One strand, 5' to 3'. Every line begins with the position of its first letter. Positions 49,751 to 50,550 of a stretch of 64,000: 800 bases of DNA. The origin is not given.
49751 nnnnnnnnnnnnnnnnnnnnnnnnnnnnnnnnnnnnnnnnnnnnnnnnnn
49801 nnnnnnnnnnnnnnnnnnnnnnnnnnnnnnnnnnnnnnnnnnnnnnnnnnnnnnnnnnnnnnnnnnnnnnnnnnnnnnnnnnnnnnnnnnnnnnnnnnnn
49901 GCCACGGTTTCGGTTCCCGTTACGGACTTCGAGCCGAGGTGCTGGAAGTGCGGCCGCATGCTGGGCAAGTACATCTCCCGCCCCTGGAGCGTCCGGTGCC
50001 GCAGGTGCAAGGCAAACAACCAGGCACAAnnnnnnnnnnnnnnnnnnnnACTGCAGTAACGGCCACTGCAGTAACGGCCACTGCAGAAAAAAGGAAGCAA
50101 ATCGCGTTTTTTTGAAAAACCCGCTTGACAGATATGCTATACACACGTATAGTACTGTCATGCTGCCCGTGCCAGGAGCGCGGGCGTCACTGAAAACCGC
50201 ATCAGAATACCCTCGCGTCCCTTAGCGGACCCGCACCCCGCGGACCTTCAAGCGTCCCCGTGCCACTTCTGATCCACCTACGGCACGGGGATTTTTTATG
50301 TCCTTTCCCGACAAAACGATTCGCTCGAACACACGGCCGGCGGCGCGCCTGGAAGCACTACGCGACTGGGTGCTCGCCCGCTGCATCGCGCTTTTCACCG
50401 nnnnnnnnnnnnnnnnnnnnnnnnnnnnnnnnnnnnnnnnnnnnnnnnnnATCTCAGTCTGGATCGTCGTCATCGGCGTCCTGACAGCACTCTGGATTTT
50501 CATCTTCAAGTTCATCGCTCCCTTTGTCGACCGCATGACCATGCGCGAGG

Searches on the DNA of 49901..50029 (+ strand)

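Call 100: search_rna_families(sources=[L136, L106, L134], threshold=gathering)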
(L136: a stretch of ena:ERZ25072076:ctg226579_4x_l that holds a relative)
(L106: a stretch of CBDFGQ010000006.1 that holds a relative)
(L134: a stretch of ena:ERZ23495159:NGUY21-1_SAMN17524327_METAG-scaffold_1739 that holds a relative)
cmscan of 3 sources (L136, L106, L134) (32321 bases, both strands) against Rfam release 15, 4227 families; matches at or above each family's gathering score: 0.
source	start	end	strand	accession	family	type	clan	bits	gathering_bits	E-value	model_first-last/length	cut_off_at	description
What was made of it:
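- On Any described RNA family (Rfam 15): 0 matches in L106, L134 and L136 (call 100).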

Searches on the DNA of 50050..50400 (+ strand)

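Call 8: search_rna_families(source=window, start=50050, end=50400, threshold=evalue, max_evalue=10, show_alignments=3)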
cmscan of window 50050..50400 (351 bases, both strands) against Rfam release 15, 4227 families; matches with E-value up to 10: 4.
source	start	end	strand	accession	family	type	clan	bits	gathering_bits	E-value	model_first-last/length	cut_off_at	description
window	50050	50081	-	RF03985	mir-9250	Gene; miRNA;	-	15.8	90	5.2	1-34/63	3'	mir-9250 microRNA precursor family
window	50050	50087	-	RF04214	MIR7526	Gene; miRNA;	-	13.5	110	8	1-113/113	no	MIR7526 microRNA precursor family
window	50256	50297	+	RF02401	ClpQY_promoter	Cis-reg;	-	11.8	42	3.7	1-27/57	no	ClpQY promoter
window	50171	50239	-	RF03108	Methylosinus-1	Gene; sRNA;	-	8.8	145.1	8.3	1-214/214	no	Methylosinus-1 RNA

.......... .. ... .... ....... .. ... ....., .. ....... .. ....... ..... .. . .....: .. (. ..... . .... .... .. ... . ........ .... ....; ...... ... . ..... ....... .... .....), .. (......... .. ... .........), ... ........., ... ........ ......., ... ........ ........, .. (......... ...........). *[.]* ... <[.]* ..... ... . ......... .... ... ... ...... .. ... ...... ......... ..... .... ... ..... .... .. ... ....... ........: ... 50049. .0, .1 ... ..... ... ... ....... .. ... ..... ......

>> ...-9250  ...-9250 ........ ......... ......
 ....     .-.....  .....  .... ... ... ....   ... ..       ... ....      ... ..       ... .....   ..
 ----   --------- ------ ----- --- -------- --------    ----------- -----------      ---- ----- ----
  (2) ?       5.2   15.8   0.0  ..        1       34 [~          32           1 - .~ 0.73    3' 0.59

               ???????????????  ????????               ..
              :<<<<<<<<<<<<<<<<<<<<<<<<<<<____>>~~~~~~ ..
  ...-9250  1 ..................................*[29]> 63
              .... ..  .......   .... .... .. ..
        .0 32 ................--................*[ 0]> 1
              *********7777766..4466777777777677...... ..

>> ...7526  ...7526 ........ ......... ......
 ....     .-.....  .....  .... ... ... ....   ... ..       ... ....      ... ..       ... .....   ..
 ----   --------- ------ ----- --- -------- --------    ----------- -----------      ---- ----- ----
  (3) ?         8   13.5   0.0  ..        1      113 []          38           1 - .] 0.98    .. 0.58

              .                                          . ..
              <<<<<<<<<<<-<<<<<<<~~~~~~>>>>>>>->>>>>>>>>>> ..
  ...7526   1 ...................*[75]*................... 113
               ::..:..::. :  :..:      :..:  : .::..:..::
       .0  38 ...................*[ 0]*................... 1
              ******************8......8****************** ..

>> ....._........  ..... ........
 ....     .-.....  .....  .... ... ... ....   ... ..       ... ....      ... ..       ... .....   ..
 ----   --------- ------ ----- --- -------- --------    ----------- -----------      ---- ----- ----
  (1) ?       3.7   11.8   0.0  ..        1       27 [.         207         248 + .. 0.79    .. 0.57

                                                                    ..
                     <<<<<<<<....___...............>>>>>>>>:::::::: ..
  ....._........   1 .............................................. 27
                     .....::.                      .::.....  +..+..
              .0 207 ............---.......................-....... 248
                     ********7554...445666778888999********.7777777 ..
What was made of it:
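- On Any described RNA family (Rfam 15): Nothing relevant at E up to 10 on 50050-50400 (call 8).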

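Call 15: search_dna_similar(query=window:50120-50300:+, collection=plasmids, mode=distant, max_evalue=0.01, max_rows=40)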
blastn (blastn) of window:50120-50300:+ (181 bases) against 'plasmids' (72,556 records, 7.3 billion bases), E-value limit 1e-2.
No match.

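Call 54: build_rna_model(alignment_id=A5, structure=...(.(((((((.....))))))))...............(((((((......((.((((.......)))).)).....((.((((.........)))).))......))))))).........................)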
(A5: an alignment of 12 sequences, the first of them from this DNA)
Model R1 built from alignment A5 (12 sequences, 140 columns); structure: as given.
model positions 138; base pairs 27; branch points 2; effective number of sequences 1.26; information 0.589 bits per position. Calibrated on 0.2 Mb of random sequence (short: E-values are rough).
structure used (alignment columns):
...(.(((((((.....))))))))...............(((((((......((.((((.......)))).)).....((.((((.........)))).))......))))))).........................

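Call 55: search_with_rna_model(model_id=R1, source=window, max_evalue=10, filters=off)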
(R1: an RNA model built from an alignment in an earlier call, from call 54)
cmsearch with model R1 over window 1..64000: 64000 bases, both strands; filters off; matches with E-value up to 10: 17.
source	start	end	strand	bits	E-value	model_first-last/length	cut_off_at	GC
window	50162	50298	+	157.7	7.5e-38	1-138/138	no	0.64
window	57585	57734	+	103.1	3.5e-24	1-138/138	no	0.59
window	42704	42777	-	15.4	0.031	1-138/138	no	0.73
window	50113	50188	-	14.4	0.056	1-138/138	no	0.54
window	12112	12194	-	12.2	0.19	1-138/138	no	0.6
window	50063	50160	+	8.4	1.8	1-138/138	no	0.43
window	13257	13342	-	7.4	3.2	1-138/138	no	0.71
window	57559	57611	-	7.2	3.5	1-138/138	no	0.68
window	49137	49217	-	7.2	3.5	1-138/138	no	0.65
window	28087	28169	-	7.1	3.7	1-138/138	no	0.49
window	31700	31792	+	6.7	4.6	1-138/138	no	0.52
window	49247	49359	+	6.4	5.6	1-138/138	no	0.63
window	2218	2272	-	6.2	6.4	1-138/138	no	0.58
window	51431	51517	-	6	7.1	1-138/138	no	0.68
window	35846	35889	-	5.9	7.4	52-106/138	no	0.61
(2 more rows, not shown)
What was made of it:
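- On Interspersed repeat (REP/MITE): There are two copies in 64 kb (call 55).
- Checked: The next hit in the 64-kb window scores 15 bits (call 55), so there are exactly two copies and they are far beyond chance.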

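Call 56: search_with_rna_model(model_id=R1, sources=[window, L001, L004, L005, L007, L011, L030, L037, L038, L043, L044, L048, L054, L059, L061, L069, L073, L075, L076, L083, L089, L091, L095, L098, L101, L106, L108, L111, L116, L118, L122, L123, L129, L130, L010, L012, L018, L020, L021, L024, L026, L035, L046, L053], max_evalue=1, make_alignment=true)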
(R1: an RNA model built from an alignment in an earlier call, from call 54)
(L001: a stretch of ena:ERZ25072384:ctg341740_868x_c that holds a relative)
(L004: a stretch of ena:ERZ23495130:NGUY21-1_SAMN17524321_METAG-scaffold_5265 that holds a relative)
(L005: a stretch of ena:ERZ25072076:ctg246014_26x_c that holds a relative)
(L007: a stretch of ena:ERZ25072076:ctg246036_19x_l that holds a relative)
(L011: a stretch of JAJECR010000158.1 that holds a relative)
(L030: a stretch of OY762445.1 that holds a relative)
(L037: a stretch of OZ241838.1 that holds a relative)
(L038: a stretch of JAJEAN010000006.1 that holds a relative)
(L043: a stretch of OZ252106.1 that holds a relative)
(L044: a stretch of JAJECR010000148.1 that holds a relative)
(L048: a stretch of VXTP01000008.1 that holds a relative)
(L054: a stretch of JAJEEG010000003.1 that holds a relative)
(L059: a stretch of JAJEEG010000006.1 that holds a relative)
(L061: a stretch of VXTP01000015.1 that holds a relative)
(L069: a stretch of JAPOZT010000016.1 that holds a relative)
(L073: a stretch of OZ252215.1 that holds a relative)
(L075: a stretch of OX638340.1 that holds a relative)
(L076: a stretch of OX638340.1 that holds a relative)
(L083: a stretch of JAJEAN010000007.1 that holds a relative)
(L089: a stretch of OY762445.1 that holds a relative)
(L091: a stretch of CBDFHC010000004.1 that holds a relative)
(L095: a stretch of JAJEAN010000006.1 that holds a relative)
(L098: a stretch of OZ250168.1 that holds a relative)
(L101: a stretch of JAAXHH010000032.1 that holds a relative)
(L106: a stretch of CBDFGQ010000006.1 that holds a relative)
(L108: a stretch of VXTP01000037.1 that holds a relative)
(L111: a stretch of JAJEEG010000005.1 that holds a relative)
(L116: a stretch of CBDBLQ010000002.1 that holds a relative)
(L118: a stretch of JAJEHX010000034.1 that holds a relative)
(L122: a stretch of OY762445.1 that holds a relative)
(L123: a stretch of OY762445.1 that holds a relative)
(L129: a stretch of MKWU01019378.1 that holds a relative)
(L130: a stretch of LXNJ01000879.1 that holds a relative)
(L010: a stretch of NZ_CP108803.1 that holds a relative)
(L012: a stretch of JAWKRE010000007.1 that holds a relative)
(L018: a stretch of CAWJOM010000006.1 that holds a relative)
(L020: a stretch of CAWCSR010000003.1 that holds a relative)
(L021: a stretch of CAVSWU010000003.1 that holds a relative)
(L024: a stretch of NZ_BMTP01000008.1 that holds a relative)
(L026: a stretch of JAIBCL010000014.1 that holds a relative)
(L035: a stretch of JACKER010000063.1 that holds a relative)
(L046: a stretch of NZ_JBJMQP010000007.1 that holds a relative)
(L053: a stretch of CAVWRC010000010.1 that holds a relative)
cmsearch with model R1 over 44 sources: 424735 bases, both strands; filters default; matches with E-value up to 1: 39.
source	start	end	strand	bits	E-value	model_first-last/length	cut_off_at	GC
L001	9722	9859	+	165.7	5.1e-39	1-138/138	no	0.57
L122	7187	7323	-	165.4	6e-39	1-138/138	no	0.58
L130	1314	1451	-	164.9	8.1e-39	1-138/138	no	0.58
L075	3842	3979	-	164.1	1.3e-38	1-138/138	no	0.59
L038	4048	4184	+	159.4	1.9e-37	1-138/138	no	0.63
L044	3254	3391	+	159.2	2.1e-37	1-138/138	no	0.61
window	50162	50298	+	157.8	4.9e-37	1-138/138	no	0.64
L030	5759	5896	+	157.1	7.3e-37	1-138/138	no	0.62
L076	4292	4429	-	156.1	1.2e-36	1-138/138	no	0.6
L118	4730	4866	-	152.8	8.7e-36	1-138/138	no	0.6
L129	712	845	-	142.6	3.1e-33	1-138/138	no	0.59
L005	9729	9861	+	139.7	1.6e-32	1-138/138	no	0.51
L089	6351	6493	+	135.2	2.2e-31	1-138/138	no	0.57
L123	372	508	-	134.3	3.6e-31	1-138/138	no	0.6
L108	2038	2168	-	134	4.3e-31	1-138/138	no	0.6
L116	7484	7614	+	133.6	5.4e-31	1-138/138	no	0.6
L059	2137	2276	-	133.1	7.3e-31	1-138/138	no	0.58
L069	3606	3749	-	132.6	9.4e-31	1-138/138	no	0.58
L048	4264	4393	+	132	1.3e-30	1-138/138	no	0.6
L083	5643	5772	+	131.6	1.8e-30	1-138/138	no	0.6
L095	2608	2747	+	130.6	3.1e-30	1-138/138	no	0.57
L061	4133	4262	-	129.5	5.7e-30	1-138/138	no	0.6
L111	2249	2378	-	129.5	5.8e-30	1-138/138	no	0.6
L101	5649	5792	-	129.2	6.9e-30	1-138/138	no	0.58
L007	9725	9859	+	129.1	7.3e-30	1-138/138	no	0.58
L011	1752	1866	+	127.9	1.5e-29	1-116/138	3'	0.6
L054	7051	7194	-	124.3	1.2e-28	1-138/138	no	0.56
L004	9867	10001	+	119.8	1.6e-27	1-138/138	no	0.57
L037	5418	5557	-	99.1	2.3e-22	1-138/138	no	0.64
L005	19153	19288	+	95.5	1.8e-21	1-138/138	no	0.62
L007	17928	18073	+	80.4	1.1e-17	1-138/138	no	0.55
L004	9307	9438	+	69.2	7.1e-15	1-138/138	no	0.53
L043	273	386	-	53.6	5.7e-11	1-138/138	no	0.54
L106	5797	5933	+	50.9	2.6e-10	1-138/138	no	0.53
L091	704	809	+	50.7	3e-10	1-138/138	no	0.58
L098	7128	7241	-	50.4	3.7e-10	1-138/138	no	0.53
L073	5403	5516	-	47.4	2e-09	1-138/138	no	0.55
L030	5710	5786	-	18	0.048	1-138/138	no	0.44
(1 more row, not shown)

Alignment A6: 39 matches aligned to the model, 205 columns, each read 5' to 3' on its own strand. Consensus structure (alignment columns), stored with it:
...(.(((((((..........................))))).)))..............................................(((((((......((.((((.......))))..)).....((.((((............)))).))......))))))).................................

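Call 76: search_with_rna_model(model_id=R1, sources=[L134, L135, L136, L137], max_evalue=10, filters=off, show_alignments=3)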
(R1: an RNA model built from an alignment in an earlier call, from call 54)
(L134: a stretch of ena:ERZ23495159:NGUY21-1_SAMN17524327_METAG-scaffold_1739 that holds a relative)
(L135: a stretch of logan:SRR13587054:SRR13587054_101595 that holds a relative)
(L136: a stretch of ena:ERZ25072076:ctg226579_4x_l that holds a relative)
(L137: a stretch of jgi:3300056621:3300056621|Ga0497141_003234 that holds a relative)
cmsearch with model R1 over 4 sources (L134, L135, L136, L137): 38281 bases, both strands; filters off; matches with E-value up to 10: 17.
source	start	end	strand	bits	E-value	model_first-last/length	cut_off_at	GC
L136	6474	6596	+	25.3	6.4e-05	1-138/138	no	0.62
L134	7780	7828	+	9.1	0.71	53-100/138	no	0.82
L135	6896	6944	+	9.1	0.71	53-100/138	no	0.82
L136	1884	1929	-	8.2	1.2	53-100/138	no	0.72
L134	8161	8245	-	7.9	1.4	44-109/138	no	0.66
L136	8057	8135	+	7.3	2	1-138/138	no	0.63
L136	2180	2233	-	6.9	2.5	1-138/138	no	0.56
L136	8291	8375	-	6.6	3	1-138/138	no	0.69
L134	9497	9548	+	6.2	3.8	1-138/138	no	0.69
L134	561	620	+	5.6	5.3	1-138/138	no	0.62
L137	2232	2364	-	5.2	6.5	1-138/138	no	0.4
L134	5848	5939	+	4.9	7.8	1-138/138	no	0.71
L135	4964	5055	+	4.9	7.8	1-138/138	no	0.71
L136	6808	6834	-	4.8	8.5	75-100/138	no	0.78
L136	3221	3279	+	4.8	8.6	1-138/138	no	0.63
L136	7056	7135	-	4.6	9.4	1-138/138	no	0.74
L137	2907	3016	+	4.5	10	1-138/138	no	0.48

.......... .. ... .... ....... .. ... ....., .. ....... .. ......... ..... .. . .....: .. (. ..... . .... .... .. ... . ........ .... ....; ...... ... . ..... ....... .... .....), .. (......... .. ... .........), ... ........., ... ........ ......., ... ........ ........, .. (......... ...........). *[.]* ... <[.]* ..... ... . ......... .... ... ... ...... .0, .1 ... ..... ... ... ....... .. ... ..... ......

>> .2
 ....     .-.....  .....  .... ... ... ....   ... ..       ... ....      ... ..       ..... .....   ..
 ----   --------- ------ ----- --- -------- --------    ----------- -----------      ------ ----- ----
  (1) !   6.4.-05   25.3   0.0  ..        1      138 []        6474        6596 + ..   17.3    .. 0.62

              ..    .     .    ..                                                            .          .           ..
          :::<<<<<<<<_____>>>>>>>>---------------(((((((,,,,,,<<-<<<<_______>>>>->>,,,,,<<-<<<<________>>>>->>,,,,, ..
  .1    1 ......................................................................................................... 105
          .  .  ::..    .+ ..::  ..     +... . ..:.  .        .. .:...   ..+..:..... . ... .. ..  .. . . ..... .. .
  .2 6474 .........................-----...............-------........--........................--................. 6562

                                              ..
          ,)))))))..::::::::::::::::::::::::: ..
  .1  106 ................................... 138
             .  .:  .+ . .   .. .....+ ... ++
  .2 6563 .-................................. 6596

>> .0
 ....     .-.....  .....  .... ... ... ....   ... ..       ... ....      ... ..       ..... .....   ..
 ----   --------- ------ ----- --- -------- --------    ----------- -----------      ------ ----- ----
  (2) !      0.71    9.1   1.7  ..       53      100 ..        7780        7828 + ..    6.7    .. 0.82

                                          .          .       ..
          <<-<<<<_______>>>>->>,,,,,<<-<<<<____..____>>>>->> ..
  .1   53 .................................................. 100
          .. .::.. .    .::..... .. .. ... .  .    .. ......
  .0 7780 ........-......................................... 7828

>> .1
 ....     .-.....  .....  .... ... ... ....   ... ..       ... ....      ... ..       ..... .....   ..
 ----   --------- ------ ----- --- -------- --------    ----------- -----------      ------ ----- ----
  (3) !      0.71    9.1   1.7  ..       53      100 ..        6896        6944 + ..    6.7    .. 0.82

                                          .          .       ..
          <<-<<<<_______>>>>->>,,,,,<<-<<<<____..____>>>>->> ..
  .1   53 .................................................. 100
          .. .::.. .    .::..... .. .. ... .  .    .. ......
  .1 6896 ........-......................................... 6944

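Call 84: search_with_rna_model(model_id=R1, sources=[L138, L139, L140, L137], max_evalue=10, filters=off, show_alignments=3)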
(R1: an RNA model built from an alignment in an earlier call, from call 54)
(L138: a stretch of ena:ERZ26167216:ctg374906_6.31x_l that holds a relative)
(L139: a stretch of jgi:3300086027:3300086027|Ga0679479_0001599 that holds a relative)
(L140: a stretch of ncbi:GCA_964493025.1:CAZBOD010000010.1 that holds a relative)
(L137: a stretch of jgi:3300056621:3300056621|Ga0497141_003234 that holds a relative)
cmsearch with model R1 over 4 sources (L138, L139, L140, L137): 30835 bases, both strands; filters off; matches with E-value up to 10: 8.
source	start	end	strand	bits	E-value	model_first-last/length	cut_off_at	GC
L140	4835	4883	+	12.2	0.097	1-138/138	no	0.65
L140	6255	6349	-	9.2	0.55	1-138/138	no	0.75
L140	6911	6991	-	5.7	3.9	1-138/138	no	0.72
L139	4603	4696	+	5.4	4.8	1-138/138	no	0.68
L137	2232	2364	-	5.2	5.3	1-138/138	no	0.4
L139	24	110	-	4.9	6.5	1-138/138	no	0.61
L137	2907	3016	+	4.5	8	1-138/138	no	0.48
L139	3251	3344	-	4.2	9.5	1-138/138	no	0.68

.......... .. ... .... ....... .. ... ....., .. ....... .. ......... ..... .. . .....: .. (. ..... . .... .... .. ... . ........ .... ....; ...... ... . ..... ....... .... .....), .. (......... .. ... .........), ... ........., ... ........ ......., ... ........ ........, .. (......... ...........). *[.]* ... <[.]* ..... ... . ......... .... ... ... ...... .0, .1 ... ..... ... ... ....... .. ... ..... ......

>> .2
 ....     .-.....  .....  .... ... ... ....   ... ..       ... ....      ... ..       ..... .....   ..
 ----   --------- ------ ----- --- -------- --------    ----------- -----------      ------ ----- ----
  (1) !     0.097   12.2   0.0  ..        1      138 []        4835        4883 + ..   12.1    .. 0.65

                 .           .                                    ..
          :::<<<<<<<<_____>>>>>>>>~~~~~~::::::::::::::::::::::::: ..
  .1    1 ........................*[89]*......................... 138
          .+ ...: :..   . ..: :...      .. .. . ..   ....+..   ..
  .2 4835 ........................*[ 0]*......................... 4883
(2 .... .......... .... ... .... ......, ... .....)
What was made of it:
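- Four loci of more distant Com-like proteins (L137-L140) show no recognisable element (call 84).
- Tried and rejected: Four loci of more distant Com-like proteins (L137-L140) have no recognisable element in the flanks held (call 84).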

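Call 92: search_dna_similar(query=window:50160-50300:+, collection=phages, mode=distant, max_evalue=1)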
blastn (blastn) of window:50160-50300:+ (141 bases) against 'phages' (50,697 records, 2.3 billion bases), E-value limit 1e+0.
No match.
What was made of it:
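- None were found in the plasmid or phage reference collections (calls 15, 92).
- Tried and rejected: Plasmid and reference-phage collections: no match to the leader (calls 15, 92).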
